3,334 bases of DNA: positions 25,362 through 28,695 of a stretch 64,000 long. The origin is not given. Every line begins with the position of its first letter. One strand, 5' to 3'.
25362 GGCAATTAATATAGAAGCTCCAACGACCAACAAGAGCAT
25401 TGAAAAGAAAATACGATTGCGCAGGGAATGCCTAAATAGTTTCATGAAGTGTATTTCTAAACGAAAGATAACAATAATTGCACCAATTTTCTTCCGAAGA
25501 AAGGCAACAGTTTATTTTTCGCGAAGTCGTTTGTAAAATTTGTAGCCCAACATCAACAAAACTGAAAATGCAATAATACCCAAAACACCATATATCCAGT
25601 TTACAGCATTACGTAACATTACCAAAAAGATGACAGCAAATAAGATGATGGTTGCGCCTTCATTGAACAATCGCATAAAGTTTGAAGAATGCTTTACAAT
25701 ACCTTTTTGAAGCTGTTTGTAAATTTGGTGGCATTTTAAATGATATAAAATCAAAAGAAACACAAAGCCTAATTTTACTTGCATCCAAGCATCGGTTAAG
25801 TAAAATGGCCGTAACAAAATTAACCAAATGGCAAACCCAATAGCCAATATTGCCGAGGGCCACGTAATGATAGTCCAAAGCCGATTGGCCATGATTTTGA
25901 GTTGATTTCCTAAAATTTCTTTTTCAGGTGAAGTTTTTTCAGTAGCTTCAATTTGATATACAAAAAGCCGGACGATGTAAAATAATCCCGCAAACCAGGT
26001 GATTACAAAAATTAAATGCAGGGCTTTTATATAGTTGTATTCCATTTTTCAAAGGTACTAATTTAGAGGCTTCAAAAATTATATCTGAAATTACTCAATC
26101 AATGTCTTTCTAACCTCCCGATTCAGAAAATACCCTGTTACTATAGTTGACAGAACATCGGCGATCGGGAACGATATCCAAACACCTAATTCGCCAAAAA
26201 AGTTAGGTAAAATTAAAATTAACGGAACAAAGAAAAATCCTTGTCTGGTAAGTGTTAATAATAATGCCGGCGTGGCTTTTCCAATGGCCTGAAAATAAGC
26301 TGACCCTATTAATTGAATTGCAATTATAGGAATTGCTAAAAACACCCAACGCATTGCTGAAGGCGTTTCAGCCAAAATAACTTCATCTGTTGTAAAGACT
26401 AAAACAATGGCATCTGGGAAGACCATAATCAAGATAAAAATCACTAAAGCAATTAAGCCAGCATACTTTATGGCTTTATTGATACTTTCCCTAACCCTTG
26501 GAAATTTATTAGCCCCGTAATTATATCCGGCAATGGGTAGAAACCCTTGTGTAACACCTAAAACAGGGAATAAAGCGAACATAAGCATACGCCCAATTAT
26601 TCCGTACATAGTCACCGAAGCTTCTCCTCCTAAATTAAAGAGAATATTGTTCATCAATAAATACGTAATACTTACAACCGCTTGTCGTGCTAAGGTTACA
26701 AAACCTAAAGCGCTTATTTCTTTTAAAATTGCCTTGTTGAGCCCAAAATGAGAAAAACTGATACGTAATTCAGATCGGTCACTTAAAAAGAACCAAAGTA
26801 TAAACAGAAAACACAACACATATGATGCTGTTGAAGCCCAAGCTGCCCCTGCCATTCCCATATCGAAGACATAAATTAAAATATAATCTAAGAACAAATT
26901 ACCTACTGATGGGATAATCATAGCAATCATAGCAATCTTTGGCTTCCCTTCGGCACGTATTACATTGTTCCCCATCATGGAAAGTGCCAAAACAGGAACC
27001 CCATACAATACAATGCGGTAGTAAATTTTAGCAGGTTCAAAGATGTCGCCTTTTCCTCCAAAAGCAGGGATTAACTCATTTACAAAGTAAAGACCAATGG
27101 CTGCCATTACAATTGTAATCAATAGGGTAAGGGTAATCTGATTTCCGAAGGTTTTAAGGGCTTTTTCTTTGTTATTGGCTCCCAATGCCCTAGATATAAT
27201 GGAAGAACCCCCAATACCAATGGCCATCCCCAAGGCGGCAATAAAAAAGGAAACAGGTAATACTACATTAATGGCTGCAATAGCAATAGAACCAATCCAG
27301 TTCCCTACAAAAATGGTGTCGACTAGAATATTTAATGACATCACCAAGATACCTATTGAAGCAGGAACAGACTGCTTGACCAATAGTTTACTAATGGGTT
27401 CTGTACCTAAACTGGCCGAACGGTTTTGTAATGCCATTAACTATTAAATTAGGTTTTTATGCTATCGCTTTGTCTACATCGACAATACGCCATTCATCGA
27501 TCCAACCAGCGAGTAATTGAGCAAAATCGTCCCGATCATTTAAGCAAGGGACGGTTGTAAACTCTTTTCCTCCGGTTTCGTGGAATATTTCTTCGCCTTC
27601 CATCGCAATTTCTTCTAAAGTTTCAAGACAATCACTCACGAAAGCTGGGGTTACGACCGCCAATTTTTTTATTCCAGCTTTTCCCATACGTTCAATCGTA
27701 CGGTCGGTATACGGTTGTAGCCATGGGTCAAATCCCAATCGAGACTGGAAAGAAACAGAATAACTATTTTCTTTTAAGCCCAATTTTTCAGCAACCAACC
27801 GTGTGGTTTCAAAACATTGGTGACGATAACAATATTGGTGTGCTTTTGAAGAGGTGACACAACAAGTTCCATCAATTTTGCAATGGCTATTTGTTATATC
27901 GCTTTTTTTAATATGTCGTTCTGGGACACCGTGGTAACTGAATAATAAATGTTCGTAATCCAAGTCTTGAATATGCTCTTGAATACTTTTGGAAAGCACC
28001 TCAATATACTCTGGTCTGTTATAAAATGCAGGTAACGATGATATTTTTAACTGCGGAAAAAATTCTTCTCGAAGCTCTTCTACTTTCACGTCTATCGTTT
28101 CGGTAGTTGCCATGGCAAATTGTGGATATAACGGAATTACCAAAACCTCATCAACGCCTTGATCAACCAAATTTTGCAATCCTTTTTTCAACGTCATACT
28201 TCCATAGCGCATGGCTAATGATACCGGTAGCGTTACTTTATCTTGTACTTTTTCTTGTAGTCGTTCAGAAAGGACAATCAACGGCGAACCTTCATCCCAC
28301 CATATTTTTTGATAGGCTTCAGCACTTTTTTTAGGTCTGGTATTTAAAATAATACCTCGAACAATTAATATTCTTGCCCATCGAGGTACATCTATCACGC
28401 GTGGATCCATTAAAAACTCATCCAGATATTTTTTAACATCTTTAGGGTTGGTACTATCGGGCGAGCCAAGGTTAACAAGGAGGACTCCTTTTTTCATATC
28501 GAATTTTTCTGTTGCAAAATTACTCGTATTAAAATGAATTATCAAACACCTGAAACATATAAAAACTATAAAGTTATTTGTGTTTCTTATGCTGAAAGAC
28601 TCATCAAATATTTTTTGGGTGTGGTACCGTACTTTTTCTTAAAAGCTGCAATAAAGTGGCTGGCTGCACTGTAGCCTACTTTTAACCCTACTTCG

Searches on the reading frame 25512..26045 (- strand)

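Call 4: search_protein_families(library=pfam, proteins=[window:25512-26045:-])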
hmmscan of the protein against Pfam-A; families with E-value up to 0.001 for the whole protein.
window:25512-26045:- (177 aa): 1 family
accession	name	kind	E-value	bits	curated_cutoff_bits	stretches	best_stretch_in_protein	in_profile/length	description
PF03653.18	UPF0093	-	6.7e-39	133.9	34.2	1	2-146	4-145/146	Uncharacterised protein family (UPF0093)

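Call 5: search_protein_families(library=ncbifam, proteins=[window:25512-26045:-])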
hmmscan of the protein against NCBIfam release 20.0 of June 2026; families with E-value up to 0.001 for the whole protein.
window:25512-26045:- (177 aa): 1 family
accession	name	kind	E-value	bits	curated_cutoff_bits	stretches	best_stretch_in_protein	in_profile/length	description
TIGR00701.1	TIGR00701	equivalog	9e-35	119.8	138.05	1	3-145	2-139/142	protoporphyrinogen oxidase HemJ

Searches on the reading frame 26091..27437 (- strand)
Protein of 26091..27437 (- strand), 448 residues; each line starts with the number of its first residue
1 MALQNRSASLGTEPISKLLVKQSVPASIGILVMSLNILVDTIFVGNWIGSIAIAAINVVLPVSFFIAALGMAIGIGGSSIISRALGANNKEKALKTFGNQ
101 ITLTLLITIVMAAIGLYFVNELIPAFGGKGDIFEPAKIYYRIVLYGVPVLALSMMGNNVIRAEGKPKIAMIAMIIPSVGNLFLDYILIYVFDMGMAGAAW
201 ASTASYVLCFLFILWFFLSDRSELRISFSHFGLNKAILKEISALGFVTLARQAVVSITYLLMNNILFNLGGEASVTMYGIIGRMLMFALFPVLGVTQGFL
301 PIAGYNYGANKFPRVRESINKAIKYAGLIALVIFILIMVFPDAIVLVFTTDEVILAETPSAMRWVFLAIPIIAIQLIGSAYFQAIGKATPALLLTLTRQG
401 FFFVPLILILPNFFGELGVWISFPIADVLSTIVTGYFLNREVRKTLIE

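Call 4: search_protein_families(library=pfam, proteins=[window:26091-27437:-])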
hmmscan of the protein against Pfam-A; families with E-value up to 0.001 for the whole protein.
window:26091-27437:- (448 aa): 1 family
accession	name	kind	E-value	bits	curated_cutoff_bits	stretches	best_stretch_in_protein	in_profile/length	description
PF01554.23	MatE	-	4.3e-50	170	24.9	2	25-186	1-161/161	MatE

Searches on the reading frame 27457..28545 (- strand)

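Call 4: search_protein_families(library=pfam, proteins=[window:27457-28545:-])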
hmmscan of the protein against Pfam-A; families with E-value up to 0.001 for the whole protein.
window:27457-28545:- (362 aa): 2 families
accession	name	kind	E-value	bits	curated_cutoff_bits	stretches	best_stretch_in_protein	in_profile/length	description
PF00762.24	Ferrochelatase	-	2e-103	346.1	27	1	18-350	1-314/317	Ferrochelatase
PF01903.22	CbiX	-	1.5e-05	25.7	22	0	113-184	34-104/106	CbiX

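Call 5: search_protein_families(library=ncbifam, proteins=[window:27457-28545:-])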
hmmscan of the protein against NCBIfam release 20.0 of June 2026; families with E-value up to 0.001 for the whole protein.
window:27457-28545:- (362 aa): 4 families
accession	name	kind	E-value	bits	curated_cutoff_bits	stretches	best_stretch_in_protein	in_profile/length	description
TIGR00109.1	hemH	equivalog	1.4e-78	264.6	124.6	2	18-223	5-214/322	ferrochelatase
NF000689.1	PRK00035.2-1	equivalog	9.2e-21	74.1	408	1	84-351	48-309/311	ferrochelatase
NF009095.0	PRK12435.1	subfamily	3e-11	43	455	1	94-217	68-194/311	ferrochelatase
NF033198.0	F430_CfbA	equivalog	6.3e-05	22.9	120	0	108-174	34-101/122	sirohydrochlorin nickelochelatase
